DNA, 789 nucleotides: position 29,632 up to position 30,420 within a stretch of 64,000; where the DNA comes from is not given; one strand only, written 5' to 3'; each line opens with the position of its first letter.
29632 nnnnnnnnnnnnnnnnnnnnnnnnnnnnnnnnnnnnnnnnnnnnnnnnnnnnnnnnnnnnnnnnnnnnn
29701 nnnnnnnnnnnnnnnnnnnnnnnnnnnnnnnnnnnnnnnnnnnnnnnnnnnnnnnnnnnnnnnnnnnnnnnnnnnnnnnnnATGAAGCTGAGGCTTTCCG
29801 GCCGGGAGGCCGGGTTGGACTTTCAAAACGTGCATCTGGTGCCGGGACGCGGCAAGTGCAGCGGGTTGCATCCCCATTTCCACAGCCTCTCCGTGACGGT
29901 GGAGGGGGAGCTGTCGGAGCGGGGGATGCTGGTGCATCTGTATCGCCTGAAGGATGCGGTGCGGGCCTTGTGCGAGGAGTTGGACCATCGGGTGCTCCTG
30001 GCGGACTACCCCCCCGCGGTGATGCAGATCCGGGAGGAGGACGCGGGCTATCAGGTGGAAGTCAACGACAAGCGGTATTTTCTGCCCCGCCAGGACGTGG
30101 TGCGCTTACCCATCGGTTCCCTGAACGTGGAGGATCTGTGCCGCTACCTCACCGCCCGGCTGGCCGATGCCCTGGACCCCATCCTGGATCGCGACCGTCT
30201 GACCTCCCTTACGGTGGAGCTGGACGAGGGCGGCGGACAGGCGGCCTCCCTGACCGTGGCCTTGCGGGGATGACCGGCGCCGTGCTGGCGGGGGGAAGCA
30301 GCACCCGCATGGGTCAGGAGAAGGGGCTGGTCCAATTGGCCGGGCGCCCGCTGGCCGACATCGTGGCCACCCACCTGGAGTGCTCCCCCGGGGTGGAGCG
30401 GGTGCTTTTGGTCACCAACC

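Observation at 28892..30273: Non-canonical first step of pterin cofactor synthesis: a MoaA-like radical-SAM without auxiliary-cluster cysteines, with a QueD/PTPS-like T-fold protein in the moaC position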

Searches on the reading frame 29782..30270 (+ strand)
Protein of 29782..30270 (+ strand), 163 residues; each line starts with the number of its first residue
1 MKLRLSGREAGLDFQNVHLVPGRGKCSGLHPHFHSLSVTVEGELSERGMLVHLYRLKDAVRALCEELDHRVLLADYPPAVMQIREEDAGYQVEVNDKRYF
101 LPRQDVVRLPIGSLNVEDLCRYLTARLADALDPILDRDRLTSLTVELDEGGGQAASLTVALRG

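Call 4: search_protein_families(library=pfam, proteins=[window:29782-30270:+], max_evalue=1)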
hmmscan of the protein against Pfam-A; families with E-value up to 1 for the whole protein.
window:29782-30270:+ (163 aa): 1 family
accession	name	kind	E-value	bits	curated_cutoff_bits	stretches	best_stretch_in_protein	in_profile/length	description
PF01242.24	PTPS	-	7e-14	52.3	22.4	1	14-156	8-117/121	6-pyruvoyl tetrahydropterin synthase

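Call 5: search_protein_families(library=ncbifam, proteins=[window:29782-30270:+], max_evalue=1)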
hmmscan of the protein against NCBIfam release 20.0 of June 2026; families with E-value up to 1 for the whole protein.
window:29782-30270:+ (163 aa): 3 families
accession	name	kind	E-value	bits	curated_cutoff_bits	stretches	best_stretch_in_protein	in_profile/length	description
TIGR00039.1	6PTHBS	subfamily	1.9e-13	50.8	125.5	1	11-124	7-121/124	6-pyruvoyl tetrahydropterin synthase/6-carboxytetrahydropterin synthase family protein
TIGR03367.1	queuosine_QueD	equivalog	5.1e-11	42.8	89.25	1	13-127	7-90/92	6-carboxytetrahydropterin synthase QueD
NF006734.0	PRK09266.1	subfamily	0.019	14.2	202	1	30-99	29-96/270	hypothetical protein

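Call 8: find_homologous_proteins(query=window:29782-30270:+)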
Query window:29782-30270:+ (163 aa): 3 proteins with E <= 0.001 among 526 candidates.
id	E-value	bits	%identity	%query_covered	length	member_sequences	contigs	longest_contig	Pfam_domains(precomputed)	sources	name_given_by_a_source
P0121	2.1e-101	354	99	100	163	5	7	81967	PF01242.25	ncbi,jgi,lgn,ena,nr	ncbi:MAG: 6-carboxytetrahydropterin synthase [Thermaerobacter sp.]|jgi:6-pyruvoyl-tetrahydropterin s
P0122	1.3e-66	241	67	99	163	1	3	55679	PF01242.25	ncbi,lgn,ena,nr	ncbi:MAG: 6-carboxytetrahydropterin synthase [Thermaerobacter sp.]|nr:6-carboxytetrahydropterin synt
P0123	3.1e-62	227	63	98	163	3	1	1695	PF01242.25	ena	-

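Call 11: find_encoding_contigs(protein=P0121, flank=10000, max_places=6)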
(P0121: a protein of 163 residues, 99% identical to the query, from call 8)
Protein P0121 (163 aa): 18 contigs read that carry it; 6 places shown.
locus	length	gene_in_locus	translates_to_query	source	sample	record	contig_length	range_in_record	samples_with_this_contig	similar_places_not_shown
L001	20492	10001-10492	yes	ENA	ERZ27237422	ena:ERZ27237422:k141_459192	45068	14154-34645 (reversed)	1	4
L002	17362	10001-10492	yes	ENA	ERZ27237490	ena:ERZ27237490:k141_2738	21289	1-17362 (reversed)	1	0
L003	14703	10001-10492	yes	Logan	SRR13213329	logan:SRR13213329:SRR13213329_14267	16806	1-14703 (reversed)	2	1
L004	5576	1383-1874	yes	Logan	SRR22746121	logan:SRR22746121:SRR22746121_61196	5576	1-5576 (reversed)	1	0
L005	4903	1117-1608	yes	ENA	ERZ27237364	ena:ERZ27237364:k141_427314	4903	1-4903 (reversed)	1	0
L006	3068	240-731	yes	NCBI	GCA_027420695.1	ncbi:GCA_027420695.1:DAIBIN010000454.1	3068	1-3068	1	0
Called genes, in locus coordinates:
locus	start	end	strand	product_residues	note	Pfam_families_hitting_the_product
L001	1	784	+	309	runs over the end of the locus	PF01544:CorA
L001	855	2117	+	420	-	PF00202:Aminotran_3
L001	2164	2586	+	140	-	PF03364:Polyketide_cyc, PF10604:Polyketide_cyc2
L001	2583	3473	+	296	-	PF00126:HTH_1, PF03466:LysR_substrate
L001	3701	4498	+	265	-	PF02754:CCG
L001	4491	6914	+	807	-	PF04879:Molybdop_Fe4S4, PF00384:Molybdopterin, PF01568:Molydop_binding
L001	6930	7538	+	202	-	PF12838:Fer4_7 (weak), PF13237:Fer4_10 (weak), PF13247:Fer4_11, PF25160:LdpA_Fe-S-bd (weak), PF12838:Fer4_7, PF13187:Fer4_9 (weak), PF00037:Fer4 (weak), PF12837:Fer4_6 (weak), +1 more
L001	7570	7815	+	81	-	-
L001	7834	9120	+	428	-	PF03453:MoeA_N, PF00994:MoCF_biosynth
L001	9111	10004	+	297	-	PF04055:Radical_SAM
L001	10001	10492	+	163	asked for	PF01242:PTPS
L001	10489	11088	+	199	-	PF12804:NTP_transf_3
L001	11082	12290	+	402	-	PF03453:MoeA_N, PF00994:MoCF_biosynth, PF03454:MoeA_C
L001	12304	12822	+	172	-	PF12838:Fer4_7 (faint), PF00037:Fer4 (faint), PF13237:Fer4_10 (faint), PF13187:Fer4_9 (faint), PF13247:Fer4_11, PF12837:Fer4_6 (weak)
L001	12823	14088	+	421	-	PF01266:DAO (faint), PF03486:HI0933_like (faint), PF07992:Pyr_redox_2, PF13738:Pyr_redox_3, PF00070:Pyr_redox, PF00890:FAD_binding_2 (faint), PF13450:NAD_binding_8 (weak), PF18267:Rubredoxin_C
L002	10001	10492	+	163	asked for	PF01242:PTPS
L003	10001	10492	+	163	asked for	PF01242:PTPS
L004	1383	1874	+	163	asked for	PF01242:PTPS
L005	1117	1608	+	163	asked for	PF01242:PTPS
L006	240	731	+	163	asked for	PF01242:PTPS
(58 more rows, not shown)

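Call 12: find_encoding_contigs(protein=P0122, flank=10000, max_places=4)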
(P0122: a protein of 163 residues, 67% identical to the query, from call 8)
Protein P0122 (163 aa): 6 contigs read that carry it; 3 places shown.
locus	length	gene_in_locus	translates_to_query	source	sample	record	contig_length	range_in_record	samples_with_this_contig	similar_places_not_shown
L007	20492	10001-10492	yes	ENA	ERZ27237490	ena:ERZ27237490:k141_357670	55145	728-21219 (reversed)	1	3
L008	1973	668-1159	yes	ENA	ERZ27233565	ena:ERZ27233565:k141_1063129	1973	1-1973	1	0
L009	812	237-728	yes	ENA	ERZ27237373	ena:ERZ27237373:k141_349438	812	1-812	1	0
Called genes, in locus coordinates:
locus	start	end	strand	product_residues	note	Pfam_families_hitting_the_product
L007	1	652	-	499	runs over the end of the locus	PF00083:Sugar_tr (weak), PF07690:MFS_1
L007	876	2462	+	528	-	PF05833:NFACT_N, PF05670:NFACT-R_1, PF18297:NFACT-R_2 (weak)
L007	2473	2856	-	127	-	-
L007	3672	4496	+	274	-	PF02754:CCG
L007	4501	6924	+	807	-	PF04879:Molybdop_Fe4S4, PF00384:Molybdopterin, PF01568:Molydop_binding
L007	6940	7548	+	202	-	PF13247:Fer4_11, PF25160:LdpA_Fe-S-bd (weak), PF12838:Fer4_7 (weak), PF13187:Fer4_9 (weak), PF00037:Fer4, PF12797:Fer4_2 (weak), PF12837:Fer4_6 (weak), PF13237:Fer4_10 (weak)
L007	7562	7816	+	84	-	-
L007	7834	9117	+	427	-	PF03453:MoeA_N, PF00994:MoCF_biosynth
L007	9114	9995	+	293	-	PF04055:Radical_SAM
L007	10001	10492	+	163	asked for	PF01242:PTPS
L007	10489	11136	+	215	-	PF12804:NTP_transf_3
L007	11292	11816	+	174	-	PF13187:Fer4_9 (faint), PF00037:Fer4 (faint), PF12838:Fer4_7 (faint), PF13247:Fer4_11 (weak), PF12837:Fer4_6 (weak)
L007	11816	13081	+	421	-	PF00890:FAD_binding_2 (faint), PF01266:DAO (faint), PF03486:HI0933_like (faint), PF07992:Pyr_redox_2, PF13738:Pyr_redox_3 (weak), PF00070:Pyr_redox, PF13450:NAD_binding_8 (weak), PF18267:Rubredoxin_C (weak)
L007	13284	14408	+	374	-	PF16983:MFS_MOT1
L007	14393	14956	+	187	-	-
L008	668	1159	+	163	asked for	PF01242:PTPS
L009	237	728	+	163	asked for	PF01242:PTPS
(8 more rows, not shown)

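Call 23: search_solved_structures(query=window:29782-30270:+, max_evalue=1, show_alignments=3)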
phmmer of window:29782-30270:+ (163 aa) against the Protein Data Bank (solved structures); distinct sequences matched with E-value up to 1: 14.
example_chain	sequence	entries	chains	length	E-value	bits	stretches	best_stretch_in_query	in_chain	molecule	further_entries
3m0n_A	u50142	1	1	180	2.5e-14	56.8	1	13-156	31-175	Putative 6-pyruvoyl tetrahydrobiopterin synthase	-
2a0s_A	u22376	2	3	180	3.5e-14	56.3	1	13-156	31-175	6-pyruvoyl tetrahydropterin synthase | 6-pyruvoyl tetrahydrobiopterin synthase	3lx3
3lze_A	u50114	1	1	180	3.8e-14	56.2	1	13-156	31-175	Putative 6-pyruvoyl tetrahydrobiopterin synthase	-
1y13_A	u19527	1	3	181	7e-12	48.8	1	10-140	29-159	6-pyruvoyl tetrahydropterin synthase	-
2oba_A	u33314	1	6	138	0.0037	20.5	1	19-77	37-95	Probable 6-pyruvoyl tetrahydrobiopterin synthase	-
2dj6_A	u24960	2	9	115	0.0071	19.6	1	13-72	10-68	hypothetical protein PH0634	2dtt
3i2b_A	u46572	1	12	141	0.0085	19.3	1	24-78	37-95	6-pyruvoyl tetrahydrobiopterin synthase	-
1b66_A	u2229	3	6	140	0.0089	19.3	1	24-79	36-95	6-PYRUVOYL TETRAHYDROPTERIN SYNTHASE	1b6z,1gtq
4ntm_A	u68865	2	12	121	0.012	18.8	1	19-77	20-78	6-carboxy-5,6,7,8-tetrahydropterin synthase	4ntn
3qn0_A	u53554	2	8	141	0.014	18.6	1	19-77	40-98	6-carboxy-5,6,7,8-tetrahydropterin synthase | 6-pyruvoyl tetrahydrobiopterin synthase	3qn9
4ntk_A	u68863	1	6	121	0.19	14.9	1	20-77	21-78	6-carboxy-5,6,7,8-tetrahydropterin synthase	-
3qna_A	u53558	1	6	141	0.22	14.7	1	20-77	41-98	6-carboxy-5,6,7,8-tetrahydropterin synthase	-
2g64_A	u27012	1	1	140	0.56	13.4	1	24-75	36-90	Putative 6-pyruvoyl tetrahydrobiopterin synthase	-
2v71_A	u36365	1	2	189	0.95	12.7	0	39-69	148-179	NUCLEAR DISTRIBUTION PROTEIN NUDE-LIKE 1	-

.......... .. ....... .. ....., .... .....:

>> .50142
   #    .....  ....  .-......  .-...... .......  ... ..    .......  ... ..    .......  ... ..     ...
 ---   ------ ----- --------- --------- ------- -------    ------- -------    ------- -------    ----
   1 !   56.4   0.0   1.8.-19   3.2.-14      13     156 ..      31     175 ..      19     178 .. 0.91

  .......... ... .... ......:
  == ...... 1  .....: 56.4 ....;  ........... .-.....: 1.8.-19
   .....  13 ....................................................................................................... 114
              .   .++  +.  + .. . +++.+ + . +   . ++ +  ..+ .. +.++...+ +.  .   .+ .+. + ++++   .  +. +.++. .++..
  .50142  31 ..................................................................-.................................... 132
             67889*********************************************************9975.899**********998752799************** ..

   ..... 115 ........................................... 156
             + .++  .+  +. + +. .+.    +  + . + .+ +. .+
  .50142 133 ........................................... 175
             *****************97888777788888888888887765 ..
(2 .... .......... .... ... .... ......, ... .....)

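Call 29: find_homologous_proteins(query=A2, max_evalue=0.001)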
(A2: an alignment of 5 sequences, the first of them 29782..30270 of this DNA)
Query A2 (5 sequences) (163 aa, profile of the alignment): 14 proteins with E <= 0.001 among 8000 candidates.
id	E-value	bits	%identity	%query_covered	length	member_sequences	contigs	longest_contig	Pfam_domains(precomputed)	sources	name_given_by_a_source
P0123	6.1e-97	340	63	98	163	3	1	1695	PF01242.25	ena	-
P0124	3.3e-96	337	62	99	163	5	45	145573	PF01242.25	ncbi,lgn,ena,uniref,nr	ncbi:MAG: 6-carboxytetrahydropterin synthase [Firmicutes bacterium]|uniref:6-carboxy-5,6,7,8-tetrahy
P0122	2.7e-93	328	67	99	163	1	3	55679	PF01242.25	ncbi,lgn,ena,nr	ncbi:MAG: 6-carboxytetrahydropterin synthase [Thermaerobacter sp.]|nr:6-carboxytetrahydropterin synt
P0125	7.2e-90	317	61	100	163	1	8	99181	PF01242.25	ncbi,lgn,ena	-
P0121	4.2e-88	311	99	100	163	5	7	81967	PF01242.25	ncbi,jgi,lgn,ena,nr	ncbi:MAG: 6-carboxytetrahydropterin synthase [Thermaerobacter sp.]|jgi:6-pyruvoyl-tetrahydropterin s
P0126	1.5e-24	104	38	97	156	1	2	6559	PF01242.25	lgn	-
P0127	1.3e-23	101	36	96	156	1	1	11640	PF01242.25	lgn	-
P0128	1.5e-23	101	35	96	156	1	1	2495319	PF01242.25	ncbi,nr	ncbi:MAG: 6-pyruvoyl tetrahydropterin synthase family protein [Thermoplasmata archaeon]|nr:MAG: 6-py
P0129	1.1e-22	98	37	96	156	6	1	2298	PF01242.25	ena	-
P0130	1.2e-22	98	35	96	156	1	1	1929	PF01242.25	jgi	jgi:6-pyruvoyltetrahydropterin/6-carboxytetrahydropterin synthase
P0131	2.6e-22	97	37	96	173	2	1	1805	PF01242.25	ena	-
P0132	4.3e-17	80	32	99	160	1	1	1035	PF01242.25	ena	-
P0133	8.2e-15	73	47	45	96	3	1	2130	PF01242.25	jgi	-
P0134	3.9e-13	67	44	45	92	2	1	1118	PF01242.25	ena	-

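Call 30: find_encoding_contigs(protein=P0128, flank=10000, max_places=2)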
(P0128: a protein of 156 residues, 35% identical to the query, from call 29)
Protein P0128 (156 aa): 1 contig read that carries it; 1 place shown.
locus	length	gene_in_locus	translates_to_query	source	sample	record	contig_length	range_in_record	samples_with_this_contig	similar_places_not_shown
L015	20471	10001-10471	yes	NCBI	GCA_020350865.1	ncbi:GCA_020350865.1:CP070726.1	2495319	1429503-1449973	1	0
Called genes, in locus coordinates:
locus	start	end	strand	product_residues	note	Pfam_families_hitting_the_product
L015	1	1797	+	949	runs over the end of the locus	-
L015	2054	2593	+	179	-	PF07705:CARDB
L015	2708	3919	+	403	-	PF07705:CARDB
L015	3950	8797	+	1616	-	PF07705:CARDB, PF09822:ABC_transp_aux (faint), PF14258:DUF4350 (faint), PF23355:IFT52_GIFT (faint), PF24157:DUF7408 (faint), PF27016:TCAF_N (faint), PF07705:CARDB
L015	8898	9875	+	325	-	PF04389:Peptidase_M28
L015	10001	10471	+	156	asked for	PF01242:PTPS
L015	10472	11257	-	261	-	PF08843:AbiEii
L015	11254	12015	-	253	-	PF13338:AbiEi_4 (weak)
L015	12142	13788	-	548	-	PF13229:Beta_helix (weak), PF05048:NosD, PF13229:Beta_helix, PF05048:NosD, PF13229:Beta_helix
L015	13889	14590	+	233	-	PF01963:TraB_PrgY_gumN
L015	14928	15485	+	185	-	PF25842:NfeD_TM (weak)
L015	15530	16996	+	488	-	PF01145:Band_7, PF15975:Flot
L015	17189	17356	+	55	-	-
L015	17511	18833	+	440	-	PF22641:TiaS_TCKD, PF08489:TiaS_FLD, PF23783:Zn_ribbon_TiaS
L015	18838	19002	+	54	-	PF00301:Rubredoxin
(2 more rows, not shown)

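Call 31: find_encoding_contigs(protein=P0124, flank=10000, max_places=3)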
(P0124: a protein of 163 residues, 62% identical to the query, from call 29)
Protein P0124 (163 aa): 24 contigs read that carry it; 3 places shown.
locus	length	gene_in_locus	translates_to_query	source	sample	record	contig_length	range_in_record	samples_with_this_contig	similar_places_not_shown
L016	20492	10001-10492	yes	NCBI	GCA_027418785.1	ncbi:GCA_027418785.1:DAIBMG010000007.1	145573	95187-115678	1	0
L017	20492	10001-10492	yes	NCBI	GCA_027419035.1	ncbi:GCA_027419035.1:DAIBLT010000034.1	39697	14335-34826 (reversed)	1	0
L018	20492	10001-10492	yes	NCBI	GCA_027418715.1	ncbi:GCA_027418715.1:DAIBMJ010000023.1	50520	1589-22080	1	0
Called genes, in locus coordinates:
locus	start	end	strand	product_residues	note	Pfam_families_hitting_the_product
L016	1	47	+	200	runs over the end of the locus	PF04299:FMN_bind_2, PF12900:Pyridox_ox_2 (weak)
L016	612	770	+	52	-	-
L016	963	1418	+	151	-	-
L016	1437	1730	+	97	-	-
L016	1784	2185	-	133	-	-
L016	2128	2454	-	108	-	-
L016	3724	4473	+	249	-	PF02754:CCG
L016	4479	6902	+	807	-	PF04879:Molybdop_Fe4S4, PF00384:Molybdopterin, PF01568:Molydop_binding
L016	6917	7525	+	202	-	PF12797:Fer4_2 (faint), PF12838:Fer4_7 (weak), PF13247:Fer4_11, PF25160:LdpA_Fe-S-bd (weak), PF12838:Fer4_7 (weak), PF13187:Fer4_9 (weak), PF00037:Fer4 (weak), PF12837:Fer4_6 (weak), +1 more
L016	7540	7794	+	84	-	-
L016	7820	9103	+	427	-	PF03453:MoeA_N, PF00994:MoCF_biosynth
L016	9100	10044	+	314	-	PF04055:Radical_SAM, PF06463:Mob_synth_C (weak)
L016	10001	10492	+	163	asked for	PF01242:PTPS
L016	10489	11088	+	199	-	PF12804:NTP_transf_3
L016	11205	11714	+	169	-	PF25160:LdpA_Fe-S-bd (faint), PF00037:Fer4 (faint), PF13237:Fer4_10 (faint), PF12838:Fer4_7 (faint), PF13187:Fer4_9 (faint), PF13247:Fer4_11 (weak), PF12837:Fer4_6 (weak)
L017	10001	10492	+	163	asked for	PF01242:PTPS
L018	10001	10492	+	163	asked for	PF01242:PTPS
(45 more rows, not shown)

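Call 68: find_related_loci(query=A2, collection=metagenome_contigs, flank=10000)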
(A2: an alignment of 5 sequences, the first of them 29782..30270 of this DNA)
Query A2 (163 aa) in metagenome_contigs; peptide patterns used: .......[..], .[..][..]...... (x = any residue, [..] = any of these).
74 stretches matched a pattern, but none encodes a relative of the query by tblastn (E <= 1e-3).

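Call 73: predict_structure(alignment_id=A3)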
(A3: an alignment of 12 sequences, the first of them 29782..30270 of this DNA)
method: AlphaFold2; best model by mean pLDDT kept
length: 163 residues; sequences in the alignment: 12
mean_pLDDT: 89.1   pTM: 0.85
mean pLDDT of the five models: 89.1, 88.7, 87.7, 87.6, 87.6
residues with pLDDT >= 90: 105; 70-90: 49; 50-70: 8; < 50: 1
segments of 3 or more residues with pLDDT < 50: none
pLDDT, mean of each block of 10 residues (from residue 1): 92 90 63 95 85 92 96 90 94 89 95 92 94 77 95 93 70
secondary structure, 60 per line:
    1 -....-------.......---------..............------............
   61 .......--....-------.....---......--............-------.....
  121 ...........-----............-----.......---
elements in order: E2-5 E13-19 E29-42 H49-67 E70-73 E81-85 E89-94 E97-102 E106-108 H116-131 E140-148 E154-160

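Call 76: fold_search(model_id=the predicted structure, library=pdb)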
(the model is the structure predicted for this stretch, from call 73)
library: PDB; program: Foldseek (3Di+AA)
matches with E <= 10: 433; with E <= 0.001: 27
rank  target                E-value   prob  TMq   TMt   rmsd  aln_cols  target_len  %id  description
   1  3lze                  3.1e-16  1.00  0.83  0.83   2.8       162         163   25  Plasmodium vivax 6-pyruvoyltetrahydropterin synthase (PTPS), E37C catalytic residue mutant (released 2010-04-07)
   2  3m0n                  5.0e-16  1.00  0.83  0.83   2.8       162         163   25  Plasmodium vivax 6-pyruvoyltetrahydropterin synthase (PTPS), E37A catalytic residue mutant (released 2010-04-07)
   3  2a0s_A                4.3e-15  1.00  0.82  0.82   2.9       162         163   25  Crystal structure of 6-pyruvoyl tetrahydropterin synthase (PTPS) from Plasmodium vivax at 2.2 A resolution (released 2005-07-26)
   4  1y13_A                3.7e-14  1.00  0.81  0.81   3.0       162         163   22  Structural Analysis of Plasmodium falciparum 6-pyruvoyl tetrahydropterin synthase (PTPS) (released 2005-01-04)
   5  3jyg_A                2.8e-06  1.00  0.60  0.55   6.9       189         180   18  Crystal structure of uncharacterized protein WS1659 from Wolinella succinogenes (released 2009-10-13)
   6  2oba_B                5.1e-06  1.00  0.53  0.69   4.0       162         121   21  Pseudomonas aeruginosa 6-pyruvoyl tetrahydrobiopterin synthase (released 2007-01-30)
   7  3d7j_C                5.4e-06  1.00  0.57  0.67   4.8       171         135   20  SCO6650, a 6-pyruvoyltetrahydropterin synthase homolog from Streptomyces coelicolor (released 2008-10-21)
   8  3d7j_A                8.9e-06  1.00  0.57  0.67   4.7       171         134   18  SCO6650, a 6-pyruvoyltetrahydropterin synthase homolog from Streptomyces coelicolor (released 2008-10-21)
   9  4ntm_E                9.5e-06  1.00  0.48  0.62   5.3       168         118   19  QueD soaked with sepiapterin (selenomethionine substituted protein) (released 2014-07-16)
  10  3qna_A                1.0e-05  1.00  0.48  0.62   5.2       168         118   18  Crystal structure of a 6-pyruvoyltetrahydropterin synthase homologue from Esherichia coli complexed sepiapterin (released 2011-12-07)
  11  4ntk_D                1.1e-05  1.00  0.47  0.61   5.2       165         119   18  QueD from E. coli (released 2014-07-16)
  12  3qn9_B                1.1e-05  1.00  0.47  0.62   5.3       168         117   19  Crystal structure of a 6-pyruvoyltetrahydropterin synthase homologue from Esherichia coli (released 2011-12-07)
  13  2oba_A                1.5e-05  1.00  0.52  0.68   4.8       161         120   20  Pseudomonas aeruginosa 6-pyruvoyl tetrahydrobiopterin synthase (released 2007-01-30)
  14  3qn0_A                1.5e-05  1.00  0.49  0.65   5.5       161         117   17  Structure of 6-pyruvoyltetrahydropterin synthase (released 2011-12-07)
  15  4ntm_F                1.6e-05  1.00  0.48  0.62   5.3       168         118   19  QueD soaked with sepiapterin (selenomethionine substituted protein) (released 2014-07-16)
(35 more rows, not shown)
